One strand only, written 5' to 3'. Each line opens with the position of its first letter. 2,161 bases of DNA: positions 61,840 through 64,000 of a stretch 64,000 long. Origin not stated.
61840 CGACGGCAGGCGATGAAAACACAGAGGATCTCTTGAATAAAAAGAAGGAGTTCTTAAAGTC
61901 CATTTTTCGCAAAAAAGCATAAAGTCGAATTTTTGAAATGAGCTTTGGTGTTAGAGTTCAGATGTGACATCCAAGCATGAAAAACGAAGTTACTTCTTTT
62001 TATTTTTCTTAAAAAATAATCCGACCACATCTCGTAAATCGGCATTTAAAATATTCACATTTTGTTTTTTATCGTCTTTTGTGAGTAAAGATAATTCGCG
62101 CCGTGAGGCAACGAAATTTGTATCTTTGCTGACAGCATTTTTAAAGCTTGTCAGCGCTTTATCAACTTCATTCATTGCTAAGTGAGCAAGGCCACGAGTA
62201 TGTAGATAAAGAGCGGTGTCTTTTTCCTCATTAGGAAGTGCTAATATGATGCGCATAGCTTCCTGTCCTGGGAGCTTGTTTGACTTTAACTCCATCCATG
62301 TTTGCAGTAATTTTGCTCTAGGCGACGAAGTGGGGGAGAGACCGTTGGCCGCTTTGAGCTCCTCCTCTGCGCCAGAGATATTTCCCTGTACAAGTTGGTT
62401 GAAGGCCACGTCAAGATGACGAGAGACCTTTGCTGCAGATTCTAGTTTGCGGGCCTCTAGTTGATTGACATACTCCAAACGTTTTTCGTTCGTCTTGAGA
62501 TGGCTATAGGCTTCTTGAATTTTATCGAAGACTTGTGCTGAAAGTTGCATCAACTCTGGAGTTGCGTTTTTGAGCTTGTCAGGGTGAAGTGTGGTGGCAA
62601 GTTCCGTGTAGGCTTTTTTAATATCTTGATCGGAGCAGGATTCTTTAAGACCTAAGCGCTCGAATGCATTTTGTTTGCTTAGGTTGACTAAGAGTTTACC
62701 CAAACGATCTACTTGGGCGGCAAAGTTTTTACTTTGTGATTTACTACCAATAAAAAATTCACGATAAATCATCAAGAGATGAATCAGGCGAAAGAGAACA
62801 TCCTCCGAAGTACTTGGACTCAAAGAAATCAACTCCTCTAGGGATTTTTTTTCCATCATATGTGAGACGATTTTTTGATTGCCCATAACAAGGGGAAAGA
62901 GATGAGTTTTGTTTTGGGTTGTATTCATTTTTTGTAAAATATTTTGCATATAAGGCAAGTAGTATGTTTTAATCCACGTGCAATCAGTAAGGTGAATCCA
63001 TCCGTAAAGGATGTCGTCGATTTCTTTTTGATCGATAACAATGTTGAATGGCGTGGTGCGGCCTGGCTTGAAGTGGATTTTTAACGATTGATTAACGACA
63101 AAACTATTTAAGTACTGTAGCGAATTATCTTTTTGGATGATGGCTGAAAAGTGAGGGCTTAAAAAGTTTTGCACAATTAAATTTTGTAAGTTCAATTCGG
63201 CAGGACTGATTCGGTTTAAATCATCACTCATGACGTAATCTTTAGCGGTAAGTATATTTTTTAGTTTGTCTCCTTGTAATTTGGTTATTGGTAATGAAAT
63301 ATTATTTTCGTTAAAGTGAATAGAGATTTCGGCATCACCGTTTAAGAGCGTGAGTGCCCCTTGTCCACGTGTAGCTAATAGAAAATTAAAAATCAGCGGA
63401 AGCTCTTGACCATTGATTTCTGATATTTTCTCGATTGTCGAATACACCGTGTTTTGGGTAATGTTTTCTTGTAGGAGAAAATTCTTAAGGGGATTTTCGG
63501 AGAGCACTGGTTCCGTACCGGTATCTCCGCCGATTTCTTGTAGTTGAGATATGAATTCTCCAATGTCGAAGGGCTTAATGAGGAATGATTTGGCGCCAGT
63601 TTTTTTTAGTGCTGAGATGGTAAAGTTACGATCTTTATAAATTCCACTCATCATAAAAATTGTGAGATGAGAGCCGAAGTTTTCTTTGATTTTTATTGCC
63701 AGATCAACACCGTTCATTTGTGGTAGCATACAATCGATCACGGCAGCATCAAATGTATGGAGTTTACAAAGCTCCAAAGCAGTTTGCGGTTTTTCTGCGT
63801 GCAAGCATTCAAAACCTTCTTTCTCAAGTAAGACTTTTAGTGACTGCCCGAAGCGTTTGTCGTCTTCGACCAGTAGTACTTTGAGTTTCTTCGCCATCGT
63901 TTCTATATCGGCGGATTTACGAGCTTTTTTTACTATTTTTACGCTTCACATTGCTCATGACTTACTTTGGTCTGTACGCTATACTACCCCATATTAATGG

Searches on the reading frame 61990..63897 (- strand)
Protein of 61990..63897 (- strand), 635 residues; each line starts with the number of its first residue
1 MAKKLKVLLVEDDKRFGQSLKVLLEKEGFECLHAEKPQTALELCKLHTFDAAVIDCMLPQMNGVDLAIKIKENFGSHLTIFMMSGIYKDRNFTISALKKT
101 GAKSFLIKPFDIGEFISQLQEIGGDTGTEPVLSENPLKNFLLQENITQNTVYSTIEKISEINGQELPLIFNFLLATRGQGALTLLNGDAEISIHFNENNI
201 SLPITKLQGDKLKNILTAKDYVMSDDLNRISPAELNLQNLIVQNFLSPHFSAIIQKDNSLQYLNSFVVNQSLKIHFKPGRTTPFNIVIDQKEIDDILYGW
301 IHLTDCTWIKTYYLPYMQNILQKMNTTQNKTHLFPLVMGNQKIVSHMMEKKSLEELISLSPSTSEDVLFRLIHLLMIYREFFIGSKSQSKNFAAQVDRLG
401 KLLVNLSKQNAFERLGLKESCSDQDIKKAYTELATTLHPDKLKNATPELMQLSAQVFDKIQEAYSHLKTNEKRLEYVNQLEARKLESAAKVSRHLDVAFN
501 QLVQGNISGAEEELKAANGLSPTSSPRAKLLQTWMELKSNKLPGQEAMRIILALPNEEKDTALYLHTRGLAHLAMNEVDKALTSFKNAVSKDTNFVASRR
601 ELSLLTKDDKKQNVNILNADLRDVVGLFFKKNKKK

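Call 63: search_protein_families(library=pfam, proteins=[window:61990-63897:-], max_evalue=0.001)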
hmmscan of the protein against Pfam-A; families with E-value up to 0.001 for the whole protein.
window:61990-63897:- (635 aa): 3 families
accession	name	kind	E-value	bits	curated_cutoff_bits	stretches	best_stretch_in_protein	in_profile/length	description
PF00072.30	Response_reg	-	2.4e-19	70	30.2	1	7-119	1-110/111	Response regulator receiver domain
PF00226.36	DnaJ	-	2.3e-13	50.5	27.8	1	411-476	2-62/63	DnaJ domain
PF07719.23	TPR_2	-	0.00088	19.7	27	0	562-594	1-33/34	Tetratricopeptide repeat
